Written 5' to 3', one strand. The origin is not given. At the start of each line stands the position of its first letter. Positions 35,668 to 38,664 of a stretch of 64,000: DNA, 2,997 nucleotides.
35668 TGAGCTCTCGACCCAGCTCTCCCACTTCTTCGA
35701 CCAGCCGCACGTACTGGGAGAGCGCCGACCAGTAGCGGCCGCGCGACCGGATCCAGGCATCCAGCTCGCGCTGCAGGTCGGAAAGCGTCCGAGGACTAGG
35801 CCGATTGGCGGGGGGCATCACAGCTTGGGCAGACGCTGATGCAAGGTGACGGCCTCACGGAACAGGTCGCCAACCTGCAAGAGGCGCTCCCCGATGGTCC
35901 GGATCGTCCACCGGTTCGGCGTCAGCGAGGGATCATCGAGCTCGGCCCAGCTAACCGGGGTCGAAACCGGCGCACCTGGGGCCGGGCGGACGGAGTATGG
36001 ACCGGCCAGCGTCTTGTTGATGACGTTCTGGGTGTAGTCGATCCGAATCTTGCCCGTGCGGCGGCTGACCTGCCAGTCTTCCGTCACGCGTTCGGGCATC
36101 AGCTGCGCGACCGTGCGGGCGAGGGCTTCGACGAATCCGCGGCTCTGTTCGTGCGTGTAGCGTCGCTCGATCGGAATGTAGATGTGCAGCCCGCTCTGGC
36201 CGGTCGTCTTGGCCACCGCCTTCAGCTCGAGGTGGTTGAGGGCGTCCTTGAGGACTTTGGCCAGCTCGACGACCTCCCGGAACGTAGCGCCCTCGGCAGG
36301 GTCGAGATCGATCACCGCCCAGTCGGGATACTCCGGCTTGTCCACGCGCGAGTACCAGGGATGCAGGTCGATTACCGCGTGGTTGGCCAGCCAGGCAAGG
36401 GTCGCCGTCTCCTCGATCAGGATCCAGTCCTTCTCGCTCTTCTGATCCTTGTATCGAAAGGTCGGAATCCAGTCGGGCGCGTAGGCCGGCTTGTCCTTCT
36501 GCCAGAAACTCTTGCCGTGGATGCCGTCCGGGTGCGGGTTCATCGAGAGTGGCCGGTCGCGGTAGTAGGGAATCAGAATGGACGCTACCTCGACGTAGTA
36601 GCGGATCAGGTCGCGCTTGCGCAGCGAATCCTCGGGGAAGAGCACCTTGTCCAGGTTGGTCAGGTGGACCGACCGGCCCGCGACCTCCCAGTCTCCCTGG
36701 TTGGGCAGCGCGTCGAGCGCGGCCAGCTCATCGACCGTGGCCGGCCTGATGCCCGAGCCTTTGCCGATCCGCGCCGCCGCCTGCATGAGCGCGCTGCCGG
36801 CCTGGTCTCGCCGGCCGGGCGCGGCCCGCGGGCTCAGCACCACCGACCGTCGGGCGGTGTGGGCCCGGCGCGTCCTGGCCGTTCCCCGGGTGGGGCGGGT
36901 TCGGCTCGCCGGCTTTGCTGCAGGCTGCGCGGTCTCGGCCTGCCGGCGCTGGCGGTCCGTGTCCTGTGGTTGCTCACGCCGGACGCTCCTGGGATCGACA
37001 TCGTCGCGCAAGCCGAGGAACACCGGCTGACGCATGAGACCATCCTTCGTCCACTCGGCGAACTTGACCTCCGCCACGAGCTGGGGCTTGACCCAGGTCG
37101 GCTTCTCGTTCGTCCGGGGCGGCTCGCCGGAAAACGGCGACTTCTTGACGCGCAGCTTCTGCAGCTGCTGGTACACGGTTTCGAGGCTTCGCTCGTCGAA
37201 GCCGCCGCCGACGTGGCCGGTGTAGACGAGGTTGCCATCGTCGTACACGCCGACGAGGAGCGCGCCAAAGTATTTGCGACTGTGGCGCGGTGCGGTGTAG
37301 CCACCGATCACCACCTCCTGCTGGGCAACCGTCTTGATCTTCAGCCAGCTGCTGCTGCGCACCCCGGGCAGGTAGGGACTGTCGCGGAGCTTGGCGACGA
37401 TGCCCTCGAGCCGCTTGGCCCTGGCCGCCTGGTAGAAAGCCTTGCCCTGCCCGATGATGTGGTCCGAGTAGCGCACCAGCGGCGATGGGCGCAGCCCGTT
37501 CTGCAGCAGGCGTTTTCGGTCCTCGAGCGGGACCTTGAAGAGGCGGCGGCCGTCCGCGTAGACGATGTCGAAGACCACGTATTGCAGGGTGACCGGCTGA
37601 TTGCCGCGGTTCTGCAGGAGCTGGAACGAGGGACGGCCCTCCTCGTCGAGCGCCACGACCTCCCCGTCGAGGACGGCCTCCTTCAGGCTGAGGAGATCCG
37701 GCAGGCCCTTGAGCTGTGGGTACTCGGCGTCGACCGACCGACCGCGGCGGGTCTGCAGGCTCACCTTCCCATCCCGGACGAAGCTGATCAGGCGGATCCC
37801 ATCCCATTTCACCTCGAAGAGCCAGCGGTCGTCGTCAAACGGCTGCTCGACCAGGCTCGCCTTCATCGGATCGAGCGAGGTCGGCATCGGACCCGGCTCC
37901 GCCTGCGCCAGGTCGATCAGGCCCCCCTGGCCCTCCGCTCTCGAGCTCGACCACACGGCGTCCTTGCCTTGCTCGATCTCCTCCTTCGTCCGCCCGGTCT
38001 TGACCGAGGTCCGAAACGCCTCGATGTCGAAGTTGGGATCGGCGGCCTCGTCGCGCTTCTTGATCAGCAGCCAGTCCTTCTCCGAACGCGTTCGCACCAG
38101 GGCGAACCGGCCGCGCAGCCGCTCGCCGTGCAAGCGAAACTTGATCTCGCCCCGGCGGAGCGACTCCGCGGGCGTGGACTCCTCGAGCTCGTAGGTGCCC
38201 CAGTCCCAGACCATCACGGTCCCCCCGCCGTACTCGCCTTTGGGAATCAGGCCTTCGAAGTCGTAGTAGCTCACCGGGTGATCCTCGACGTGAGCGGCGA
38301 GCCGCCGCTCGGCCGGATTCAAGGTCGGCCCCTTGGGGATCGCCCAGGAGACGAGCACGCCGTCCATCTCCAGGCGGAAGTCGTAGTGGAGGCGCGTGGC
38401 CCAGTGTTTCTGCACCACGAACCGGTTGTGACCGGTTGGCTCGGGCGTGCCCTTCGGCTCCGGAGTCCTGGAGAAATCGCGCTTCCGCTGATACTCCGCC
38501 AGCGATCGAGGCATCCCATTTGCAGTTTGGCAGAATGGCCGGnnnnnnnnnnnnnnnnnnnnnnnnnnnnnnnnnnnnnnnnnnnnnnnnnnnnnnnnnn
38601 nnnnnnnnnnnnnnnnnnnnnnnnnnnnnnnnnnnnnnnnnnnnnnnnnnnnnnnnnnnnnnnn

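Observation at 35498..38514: LigD (PE-Lig-Pol) translationally coupled to a MazG-like NTP pyrophosphohydrolase; no Ku in the window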

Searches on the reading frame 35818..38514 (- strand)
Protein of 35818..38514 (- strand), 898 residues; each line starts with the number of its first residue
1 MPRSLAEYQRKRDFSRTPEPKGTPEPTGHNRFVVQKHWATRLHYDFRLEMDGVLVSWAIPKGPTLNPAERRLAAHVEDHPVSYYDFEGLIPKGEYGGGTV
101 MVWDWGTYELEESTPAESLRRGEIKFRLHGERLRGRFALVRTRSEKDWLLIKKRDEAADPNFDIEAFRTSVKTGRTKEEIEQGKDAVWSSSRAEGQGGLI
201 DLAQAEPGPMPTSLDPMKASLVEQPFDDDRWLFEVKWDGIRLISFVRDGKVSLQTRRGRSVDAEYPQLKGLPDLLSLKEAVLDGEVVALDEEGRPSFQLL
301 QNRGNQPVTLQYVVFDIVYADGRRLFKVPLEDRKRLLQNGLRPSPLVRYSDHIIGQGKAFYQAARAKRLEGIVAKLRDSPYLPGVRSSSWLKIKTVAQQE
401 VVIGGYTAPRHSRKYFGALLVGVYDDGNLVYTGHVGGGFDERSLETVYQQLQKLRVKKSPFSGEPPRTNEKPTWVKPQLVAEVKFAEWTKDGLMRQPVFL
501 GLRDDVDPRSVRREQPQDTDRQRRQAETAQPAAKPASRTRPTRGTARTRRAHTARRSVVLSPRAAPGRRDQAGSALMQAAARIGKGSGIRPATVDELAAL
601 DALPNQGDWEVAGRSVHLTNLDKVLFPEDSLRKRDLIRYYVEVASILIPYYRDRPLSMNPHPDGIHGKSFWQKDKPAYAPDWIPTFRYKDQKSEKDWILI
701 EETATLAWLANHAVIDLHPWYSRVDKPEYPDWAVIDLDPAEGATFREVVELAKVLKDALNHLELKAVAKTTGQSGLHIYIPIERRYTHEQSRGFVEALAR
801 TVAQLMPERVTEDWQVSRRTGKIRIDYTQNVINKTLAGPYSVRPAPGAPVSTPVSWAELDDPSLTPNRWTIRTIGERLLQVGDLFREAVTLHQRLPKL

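Call 4: search_protein_families(library=pfam, proteins=[window:35818-38514:-], max_evalue=0.01)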
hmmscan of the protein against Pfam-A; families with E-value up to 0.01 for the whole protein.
window:35818-38514:- (898 aa): 6 families
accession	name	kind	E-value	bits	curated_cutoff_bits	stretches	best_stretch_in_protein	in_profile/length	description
PF21686.3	LigD_Prim-Pol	-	6.7e-87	291.7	27.4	1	633-885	2-254/254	LigD, primase-polymerase domain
PF13298.12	LigD_N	-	1.3e-44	151.2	31.1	1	35-141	1-107/107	DNA Ligase D 3'-phosphoesterase domain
PF04679.21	DNA_ligase_A_C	-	1.2e-32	112.6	27.5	1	413-505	2-93/94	ATP dependent DNA ligase C terminal region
PF01068.26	DNA_ligase_A_M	-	3.8e-29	102.3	26.2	1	221-394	6-204/204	ATP dependent DNA ligase domain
PF01331.24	mRNA_cap_enzyme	-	0.00026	21.3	29.6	1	235-354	22-134/194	mRNA capping enzyme, catalytic domain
PF09414.15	RNA_ligase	-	0.00064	20.3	27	1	230-393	2-170/171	RNA ligase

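Call 16: search_protein_families(library=ncbifam, proteins=[window:35818-38514:-], max_evalue=0.01)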
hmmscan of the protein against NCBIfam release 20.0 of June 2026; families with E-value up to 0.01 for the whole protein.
window:35818-38514:- (898 aa): 15 families
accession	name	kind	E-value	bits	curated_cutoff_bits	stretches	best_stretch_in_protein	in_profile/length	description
NF004628.0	PRK05972.1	subfamily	4.4e-238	792.7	895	1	3-885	4-848/870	ATP-dependent DNA ligase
NF007210.0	PRK09632.1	equivalog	7.8e-212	705.7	989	2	3-514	299-780/781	ATP-dependent DNA ligase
TIGR02776.1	NHEJ_ligase_prk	equivalog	2.2e-163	545.2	373.2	1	229-886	5-583/587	DNA ligase D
TIGR02779.1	NHEJ_ligase_lig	equivalog_domain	6.5e-95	317.8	227.75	1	219-512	4-301/302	non-homologous end-joining DNA ligase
NF007211.0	PRK09633.1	equivalog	2.3e-88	297.1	774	2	614-891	321-593/610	DNA ligase D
TIGR02778.1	ligD_pol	equivalog_domain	9.5e-74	248.2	214.7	1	616-860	1-244/245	non-homologous end-joining DNA ligase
TIGR02777.1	LigD_PE_dom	equivalog_domain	8e-65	217.4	144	1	5-156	1-156/156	DNA ligase D, 3'-phosphoesterase domain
NF005796.0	PRK07636.1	subfamily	2.5e-46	158.1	337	1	214-500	3-271/275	ATP-dependent DNA ligase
NF006078.0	PRK08224.1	equivalog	2.6e-35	122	296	1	209-519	4-337/350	ATP-dependent DNA ligase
TIGR00574.1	dnl1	superfamily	1.9e-34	119.3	217.8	1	230-490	191-483/527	ATP-dependent DNA ligase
NF002868.0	PRK03180.1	equivalog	1.4e-23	83.4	641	1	230-486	205-465/509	ATP-dependent DNA ligase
NF041331.1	LigA_Halo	equivalog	1.8e-19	69.6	830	1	167-509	186-539/552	ATP-dependent DNA ligase LigA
NF006701.0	PRK09247.1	equivalog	1.1e-18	67.5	543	1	222-395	218-407/540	ATP-dependent DNA ligase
TIGR04120.1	DNA_lig_bact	equivalog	1.7e-16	60.3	400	1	223-395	215-398/526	cisplatin damage response ATP-dependent DNA ligase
NF006592.0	PRK09125.1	equivalog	1.1e-06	27.8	200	1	217-441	32-245/283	DNA ligase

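Call 66: search_solved_structures(query=window:35818-38514:-, max_evalue=1e-10, show_alignments=3)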
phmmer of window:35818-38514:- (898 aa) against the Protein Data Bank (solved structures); distinct sequences matched with E-value up to 1e-10: 37.
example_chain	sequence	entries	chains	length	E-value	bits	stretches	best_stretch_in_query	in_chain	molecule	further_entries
1vs0_A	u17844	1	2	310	3.3e-62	214.1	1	229-514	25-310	Putative DNA ligase-like protein Rv0938/MT0965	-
6nhx_A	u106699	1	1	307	1.2e-61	212.2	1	229-514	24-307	ATP-dependent DNA ligase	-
6nhz_A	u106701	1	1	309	2.1e-61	211.4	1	229-514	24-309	ATP-dependent DNA ligase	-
5dmu_A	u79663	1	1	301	7.8e-55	189.7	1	611-886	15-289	NHEJ Polymerase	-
2lj6_A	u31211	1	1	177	4.9e-51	177.1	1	3-158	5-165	Probable ATP-dependent DNA ligase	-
3n9b_A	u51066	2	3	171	6.9e-45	156.8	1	16-164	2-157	Probable ATP-dependent DNA ligase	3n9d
6sa0_A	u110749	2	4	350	1.9e-44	155.3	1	609-892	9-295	DNA polymerase LigD, polymerase domain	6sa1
5op0_B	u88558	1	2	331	2e-44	155.3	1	610-892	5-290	DNA polymerase LigD, polymerase domain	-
5dmp_A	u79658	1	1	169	3.5e-42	147.8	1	29-181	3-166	Uncharacterized protein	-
3p43_A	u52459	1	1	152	9.8e-41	143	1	5-154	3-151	Putative uncharacterized protein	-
2iru_A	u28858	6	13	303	3.1e-40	141.4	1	614-885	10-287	Putative DNA ligase-like protein Rv0938/MT0965 | DNA ligase-like protein Rv0938/MT0965 | Putative DNA ligase-like protein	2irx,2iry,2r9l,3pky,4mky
2fao_A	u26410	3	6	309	5.4e-36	127.3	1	611-881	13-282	probable ATP-dependent DNA ligase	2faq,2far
3p4h_A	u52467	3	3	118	4.5e-31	111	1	31-152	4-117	ATP-dependent DNA ligase, N-terminal domain protein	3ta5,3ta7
2cfm_A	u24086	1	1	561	1e-28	103.2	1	192-510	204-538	THERMOSTABLE DNA LIGASE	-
4eq5_A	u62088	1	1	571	1.6e-26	96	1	191-511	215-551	DNA ligase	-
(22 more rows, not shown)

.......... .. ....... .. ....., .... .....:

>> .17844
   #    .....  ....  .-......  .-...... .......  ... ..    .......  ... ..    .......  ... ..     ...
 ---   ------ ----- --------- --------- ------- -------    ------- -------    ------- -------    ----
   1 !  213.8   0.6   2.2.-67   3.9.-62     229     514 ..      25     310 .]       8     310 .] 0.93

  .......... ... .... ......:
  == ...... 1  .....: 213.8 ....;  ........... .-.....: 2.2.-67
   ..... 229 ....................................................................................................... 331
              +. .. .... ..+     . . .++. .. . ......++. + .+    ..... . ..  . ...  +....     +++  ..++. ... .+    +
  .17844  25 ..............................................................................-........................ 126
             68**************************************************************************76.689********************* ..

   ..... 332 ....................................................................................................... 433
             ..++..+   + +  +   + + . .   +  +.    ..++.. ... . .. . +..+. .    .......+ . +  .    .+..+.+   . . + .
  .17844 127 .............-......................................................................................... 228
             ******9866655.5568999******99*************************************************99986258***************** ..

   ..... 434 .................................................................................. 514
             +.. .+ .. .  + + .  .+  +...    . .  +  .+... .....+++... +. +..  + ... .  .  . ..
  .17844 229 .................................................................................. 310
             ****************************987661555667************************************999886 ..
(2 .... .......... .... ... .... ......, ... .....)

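Call 77: search_protein_families(library=padloc, proteins=[window:35818-38514:-], max_evalue=0.001)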
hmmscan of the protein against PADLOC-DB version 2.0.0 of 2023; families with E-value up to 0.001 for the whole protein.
window:35818-38514:- (898 aa): 0 families
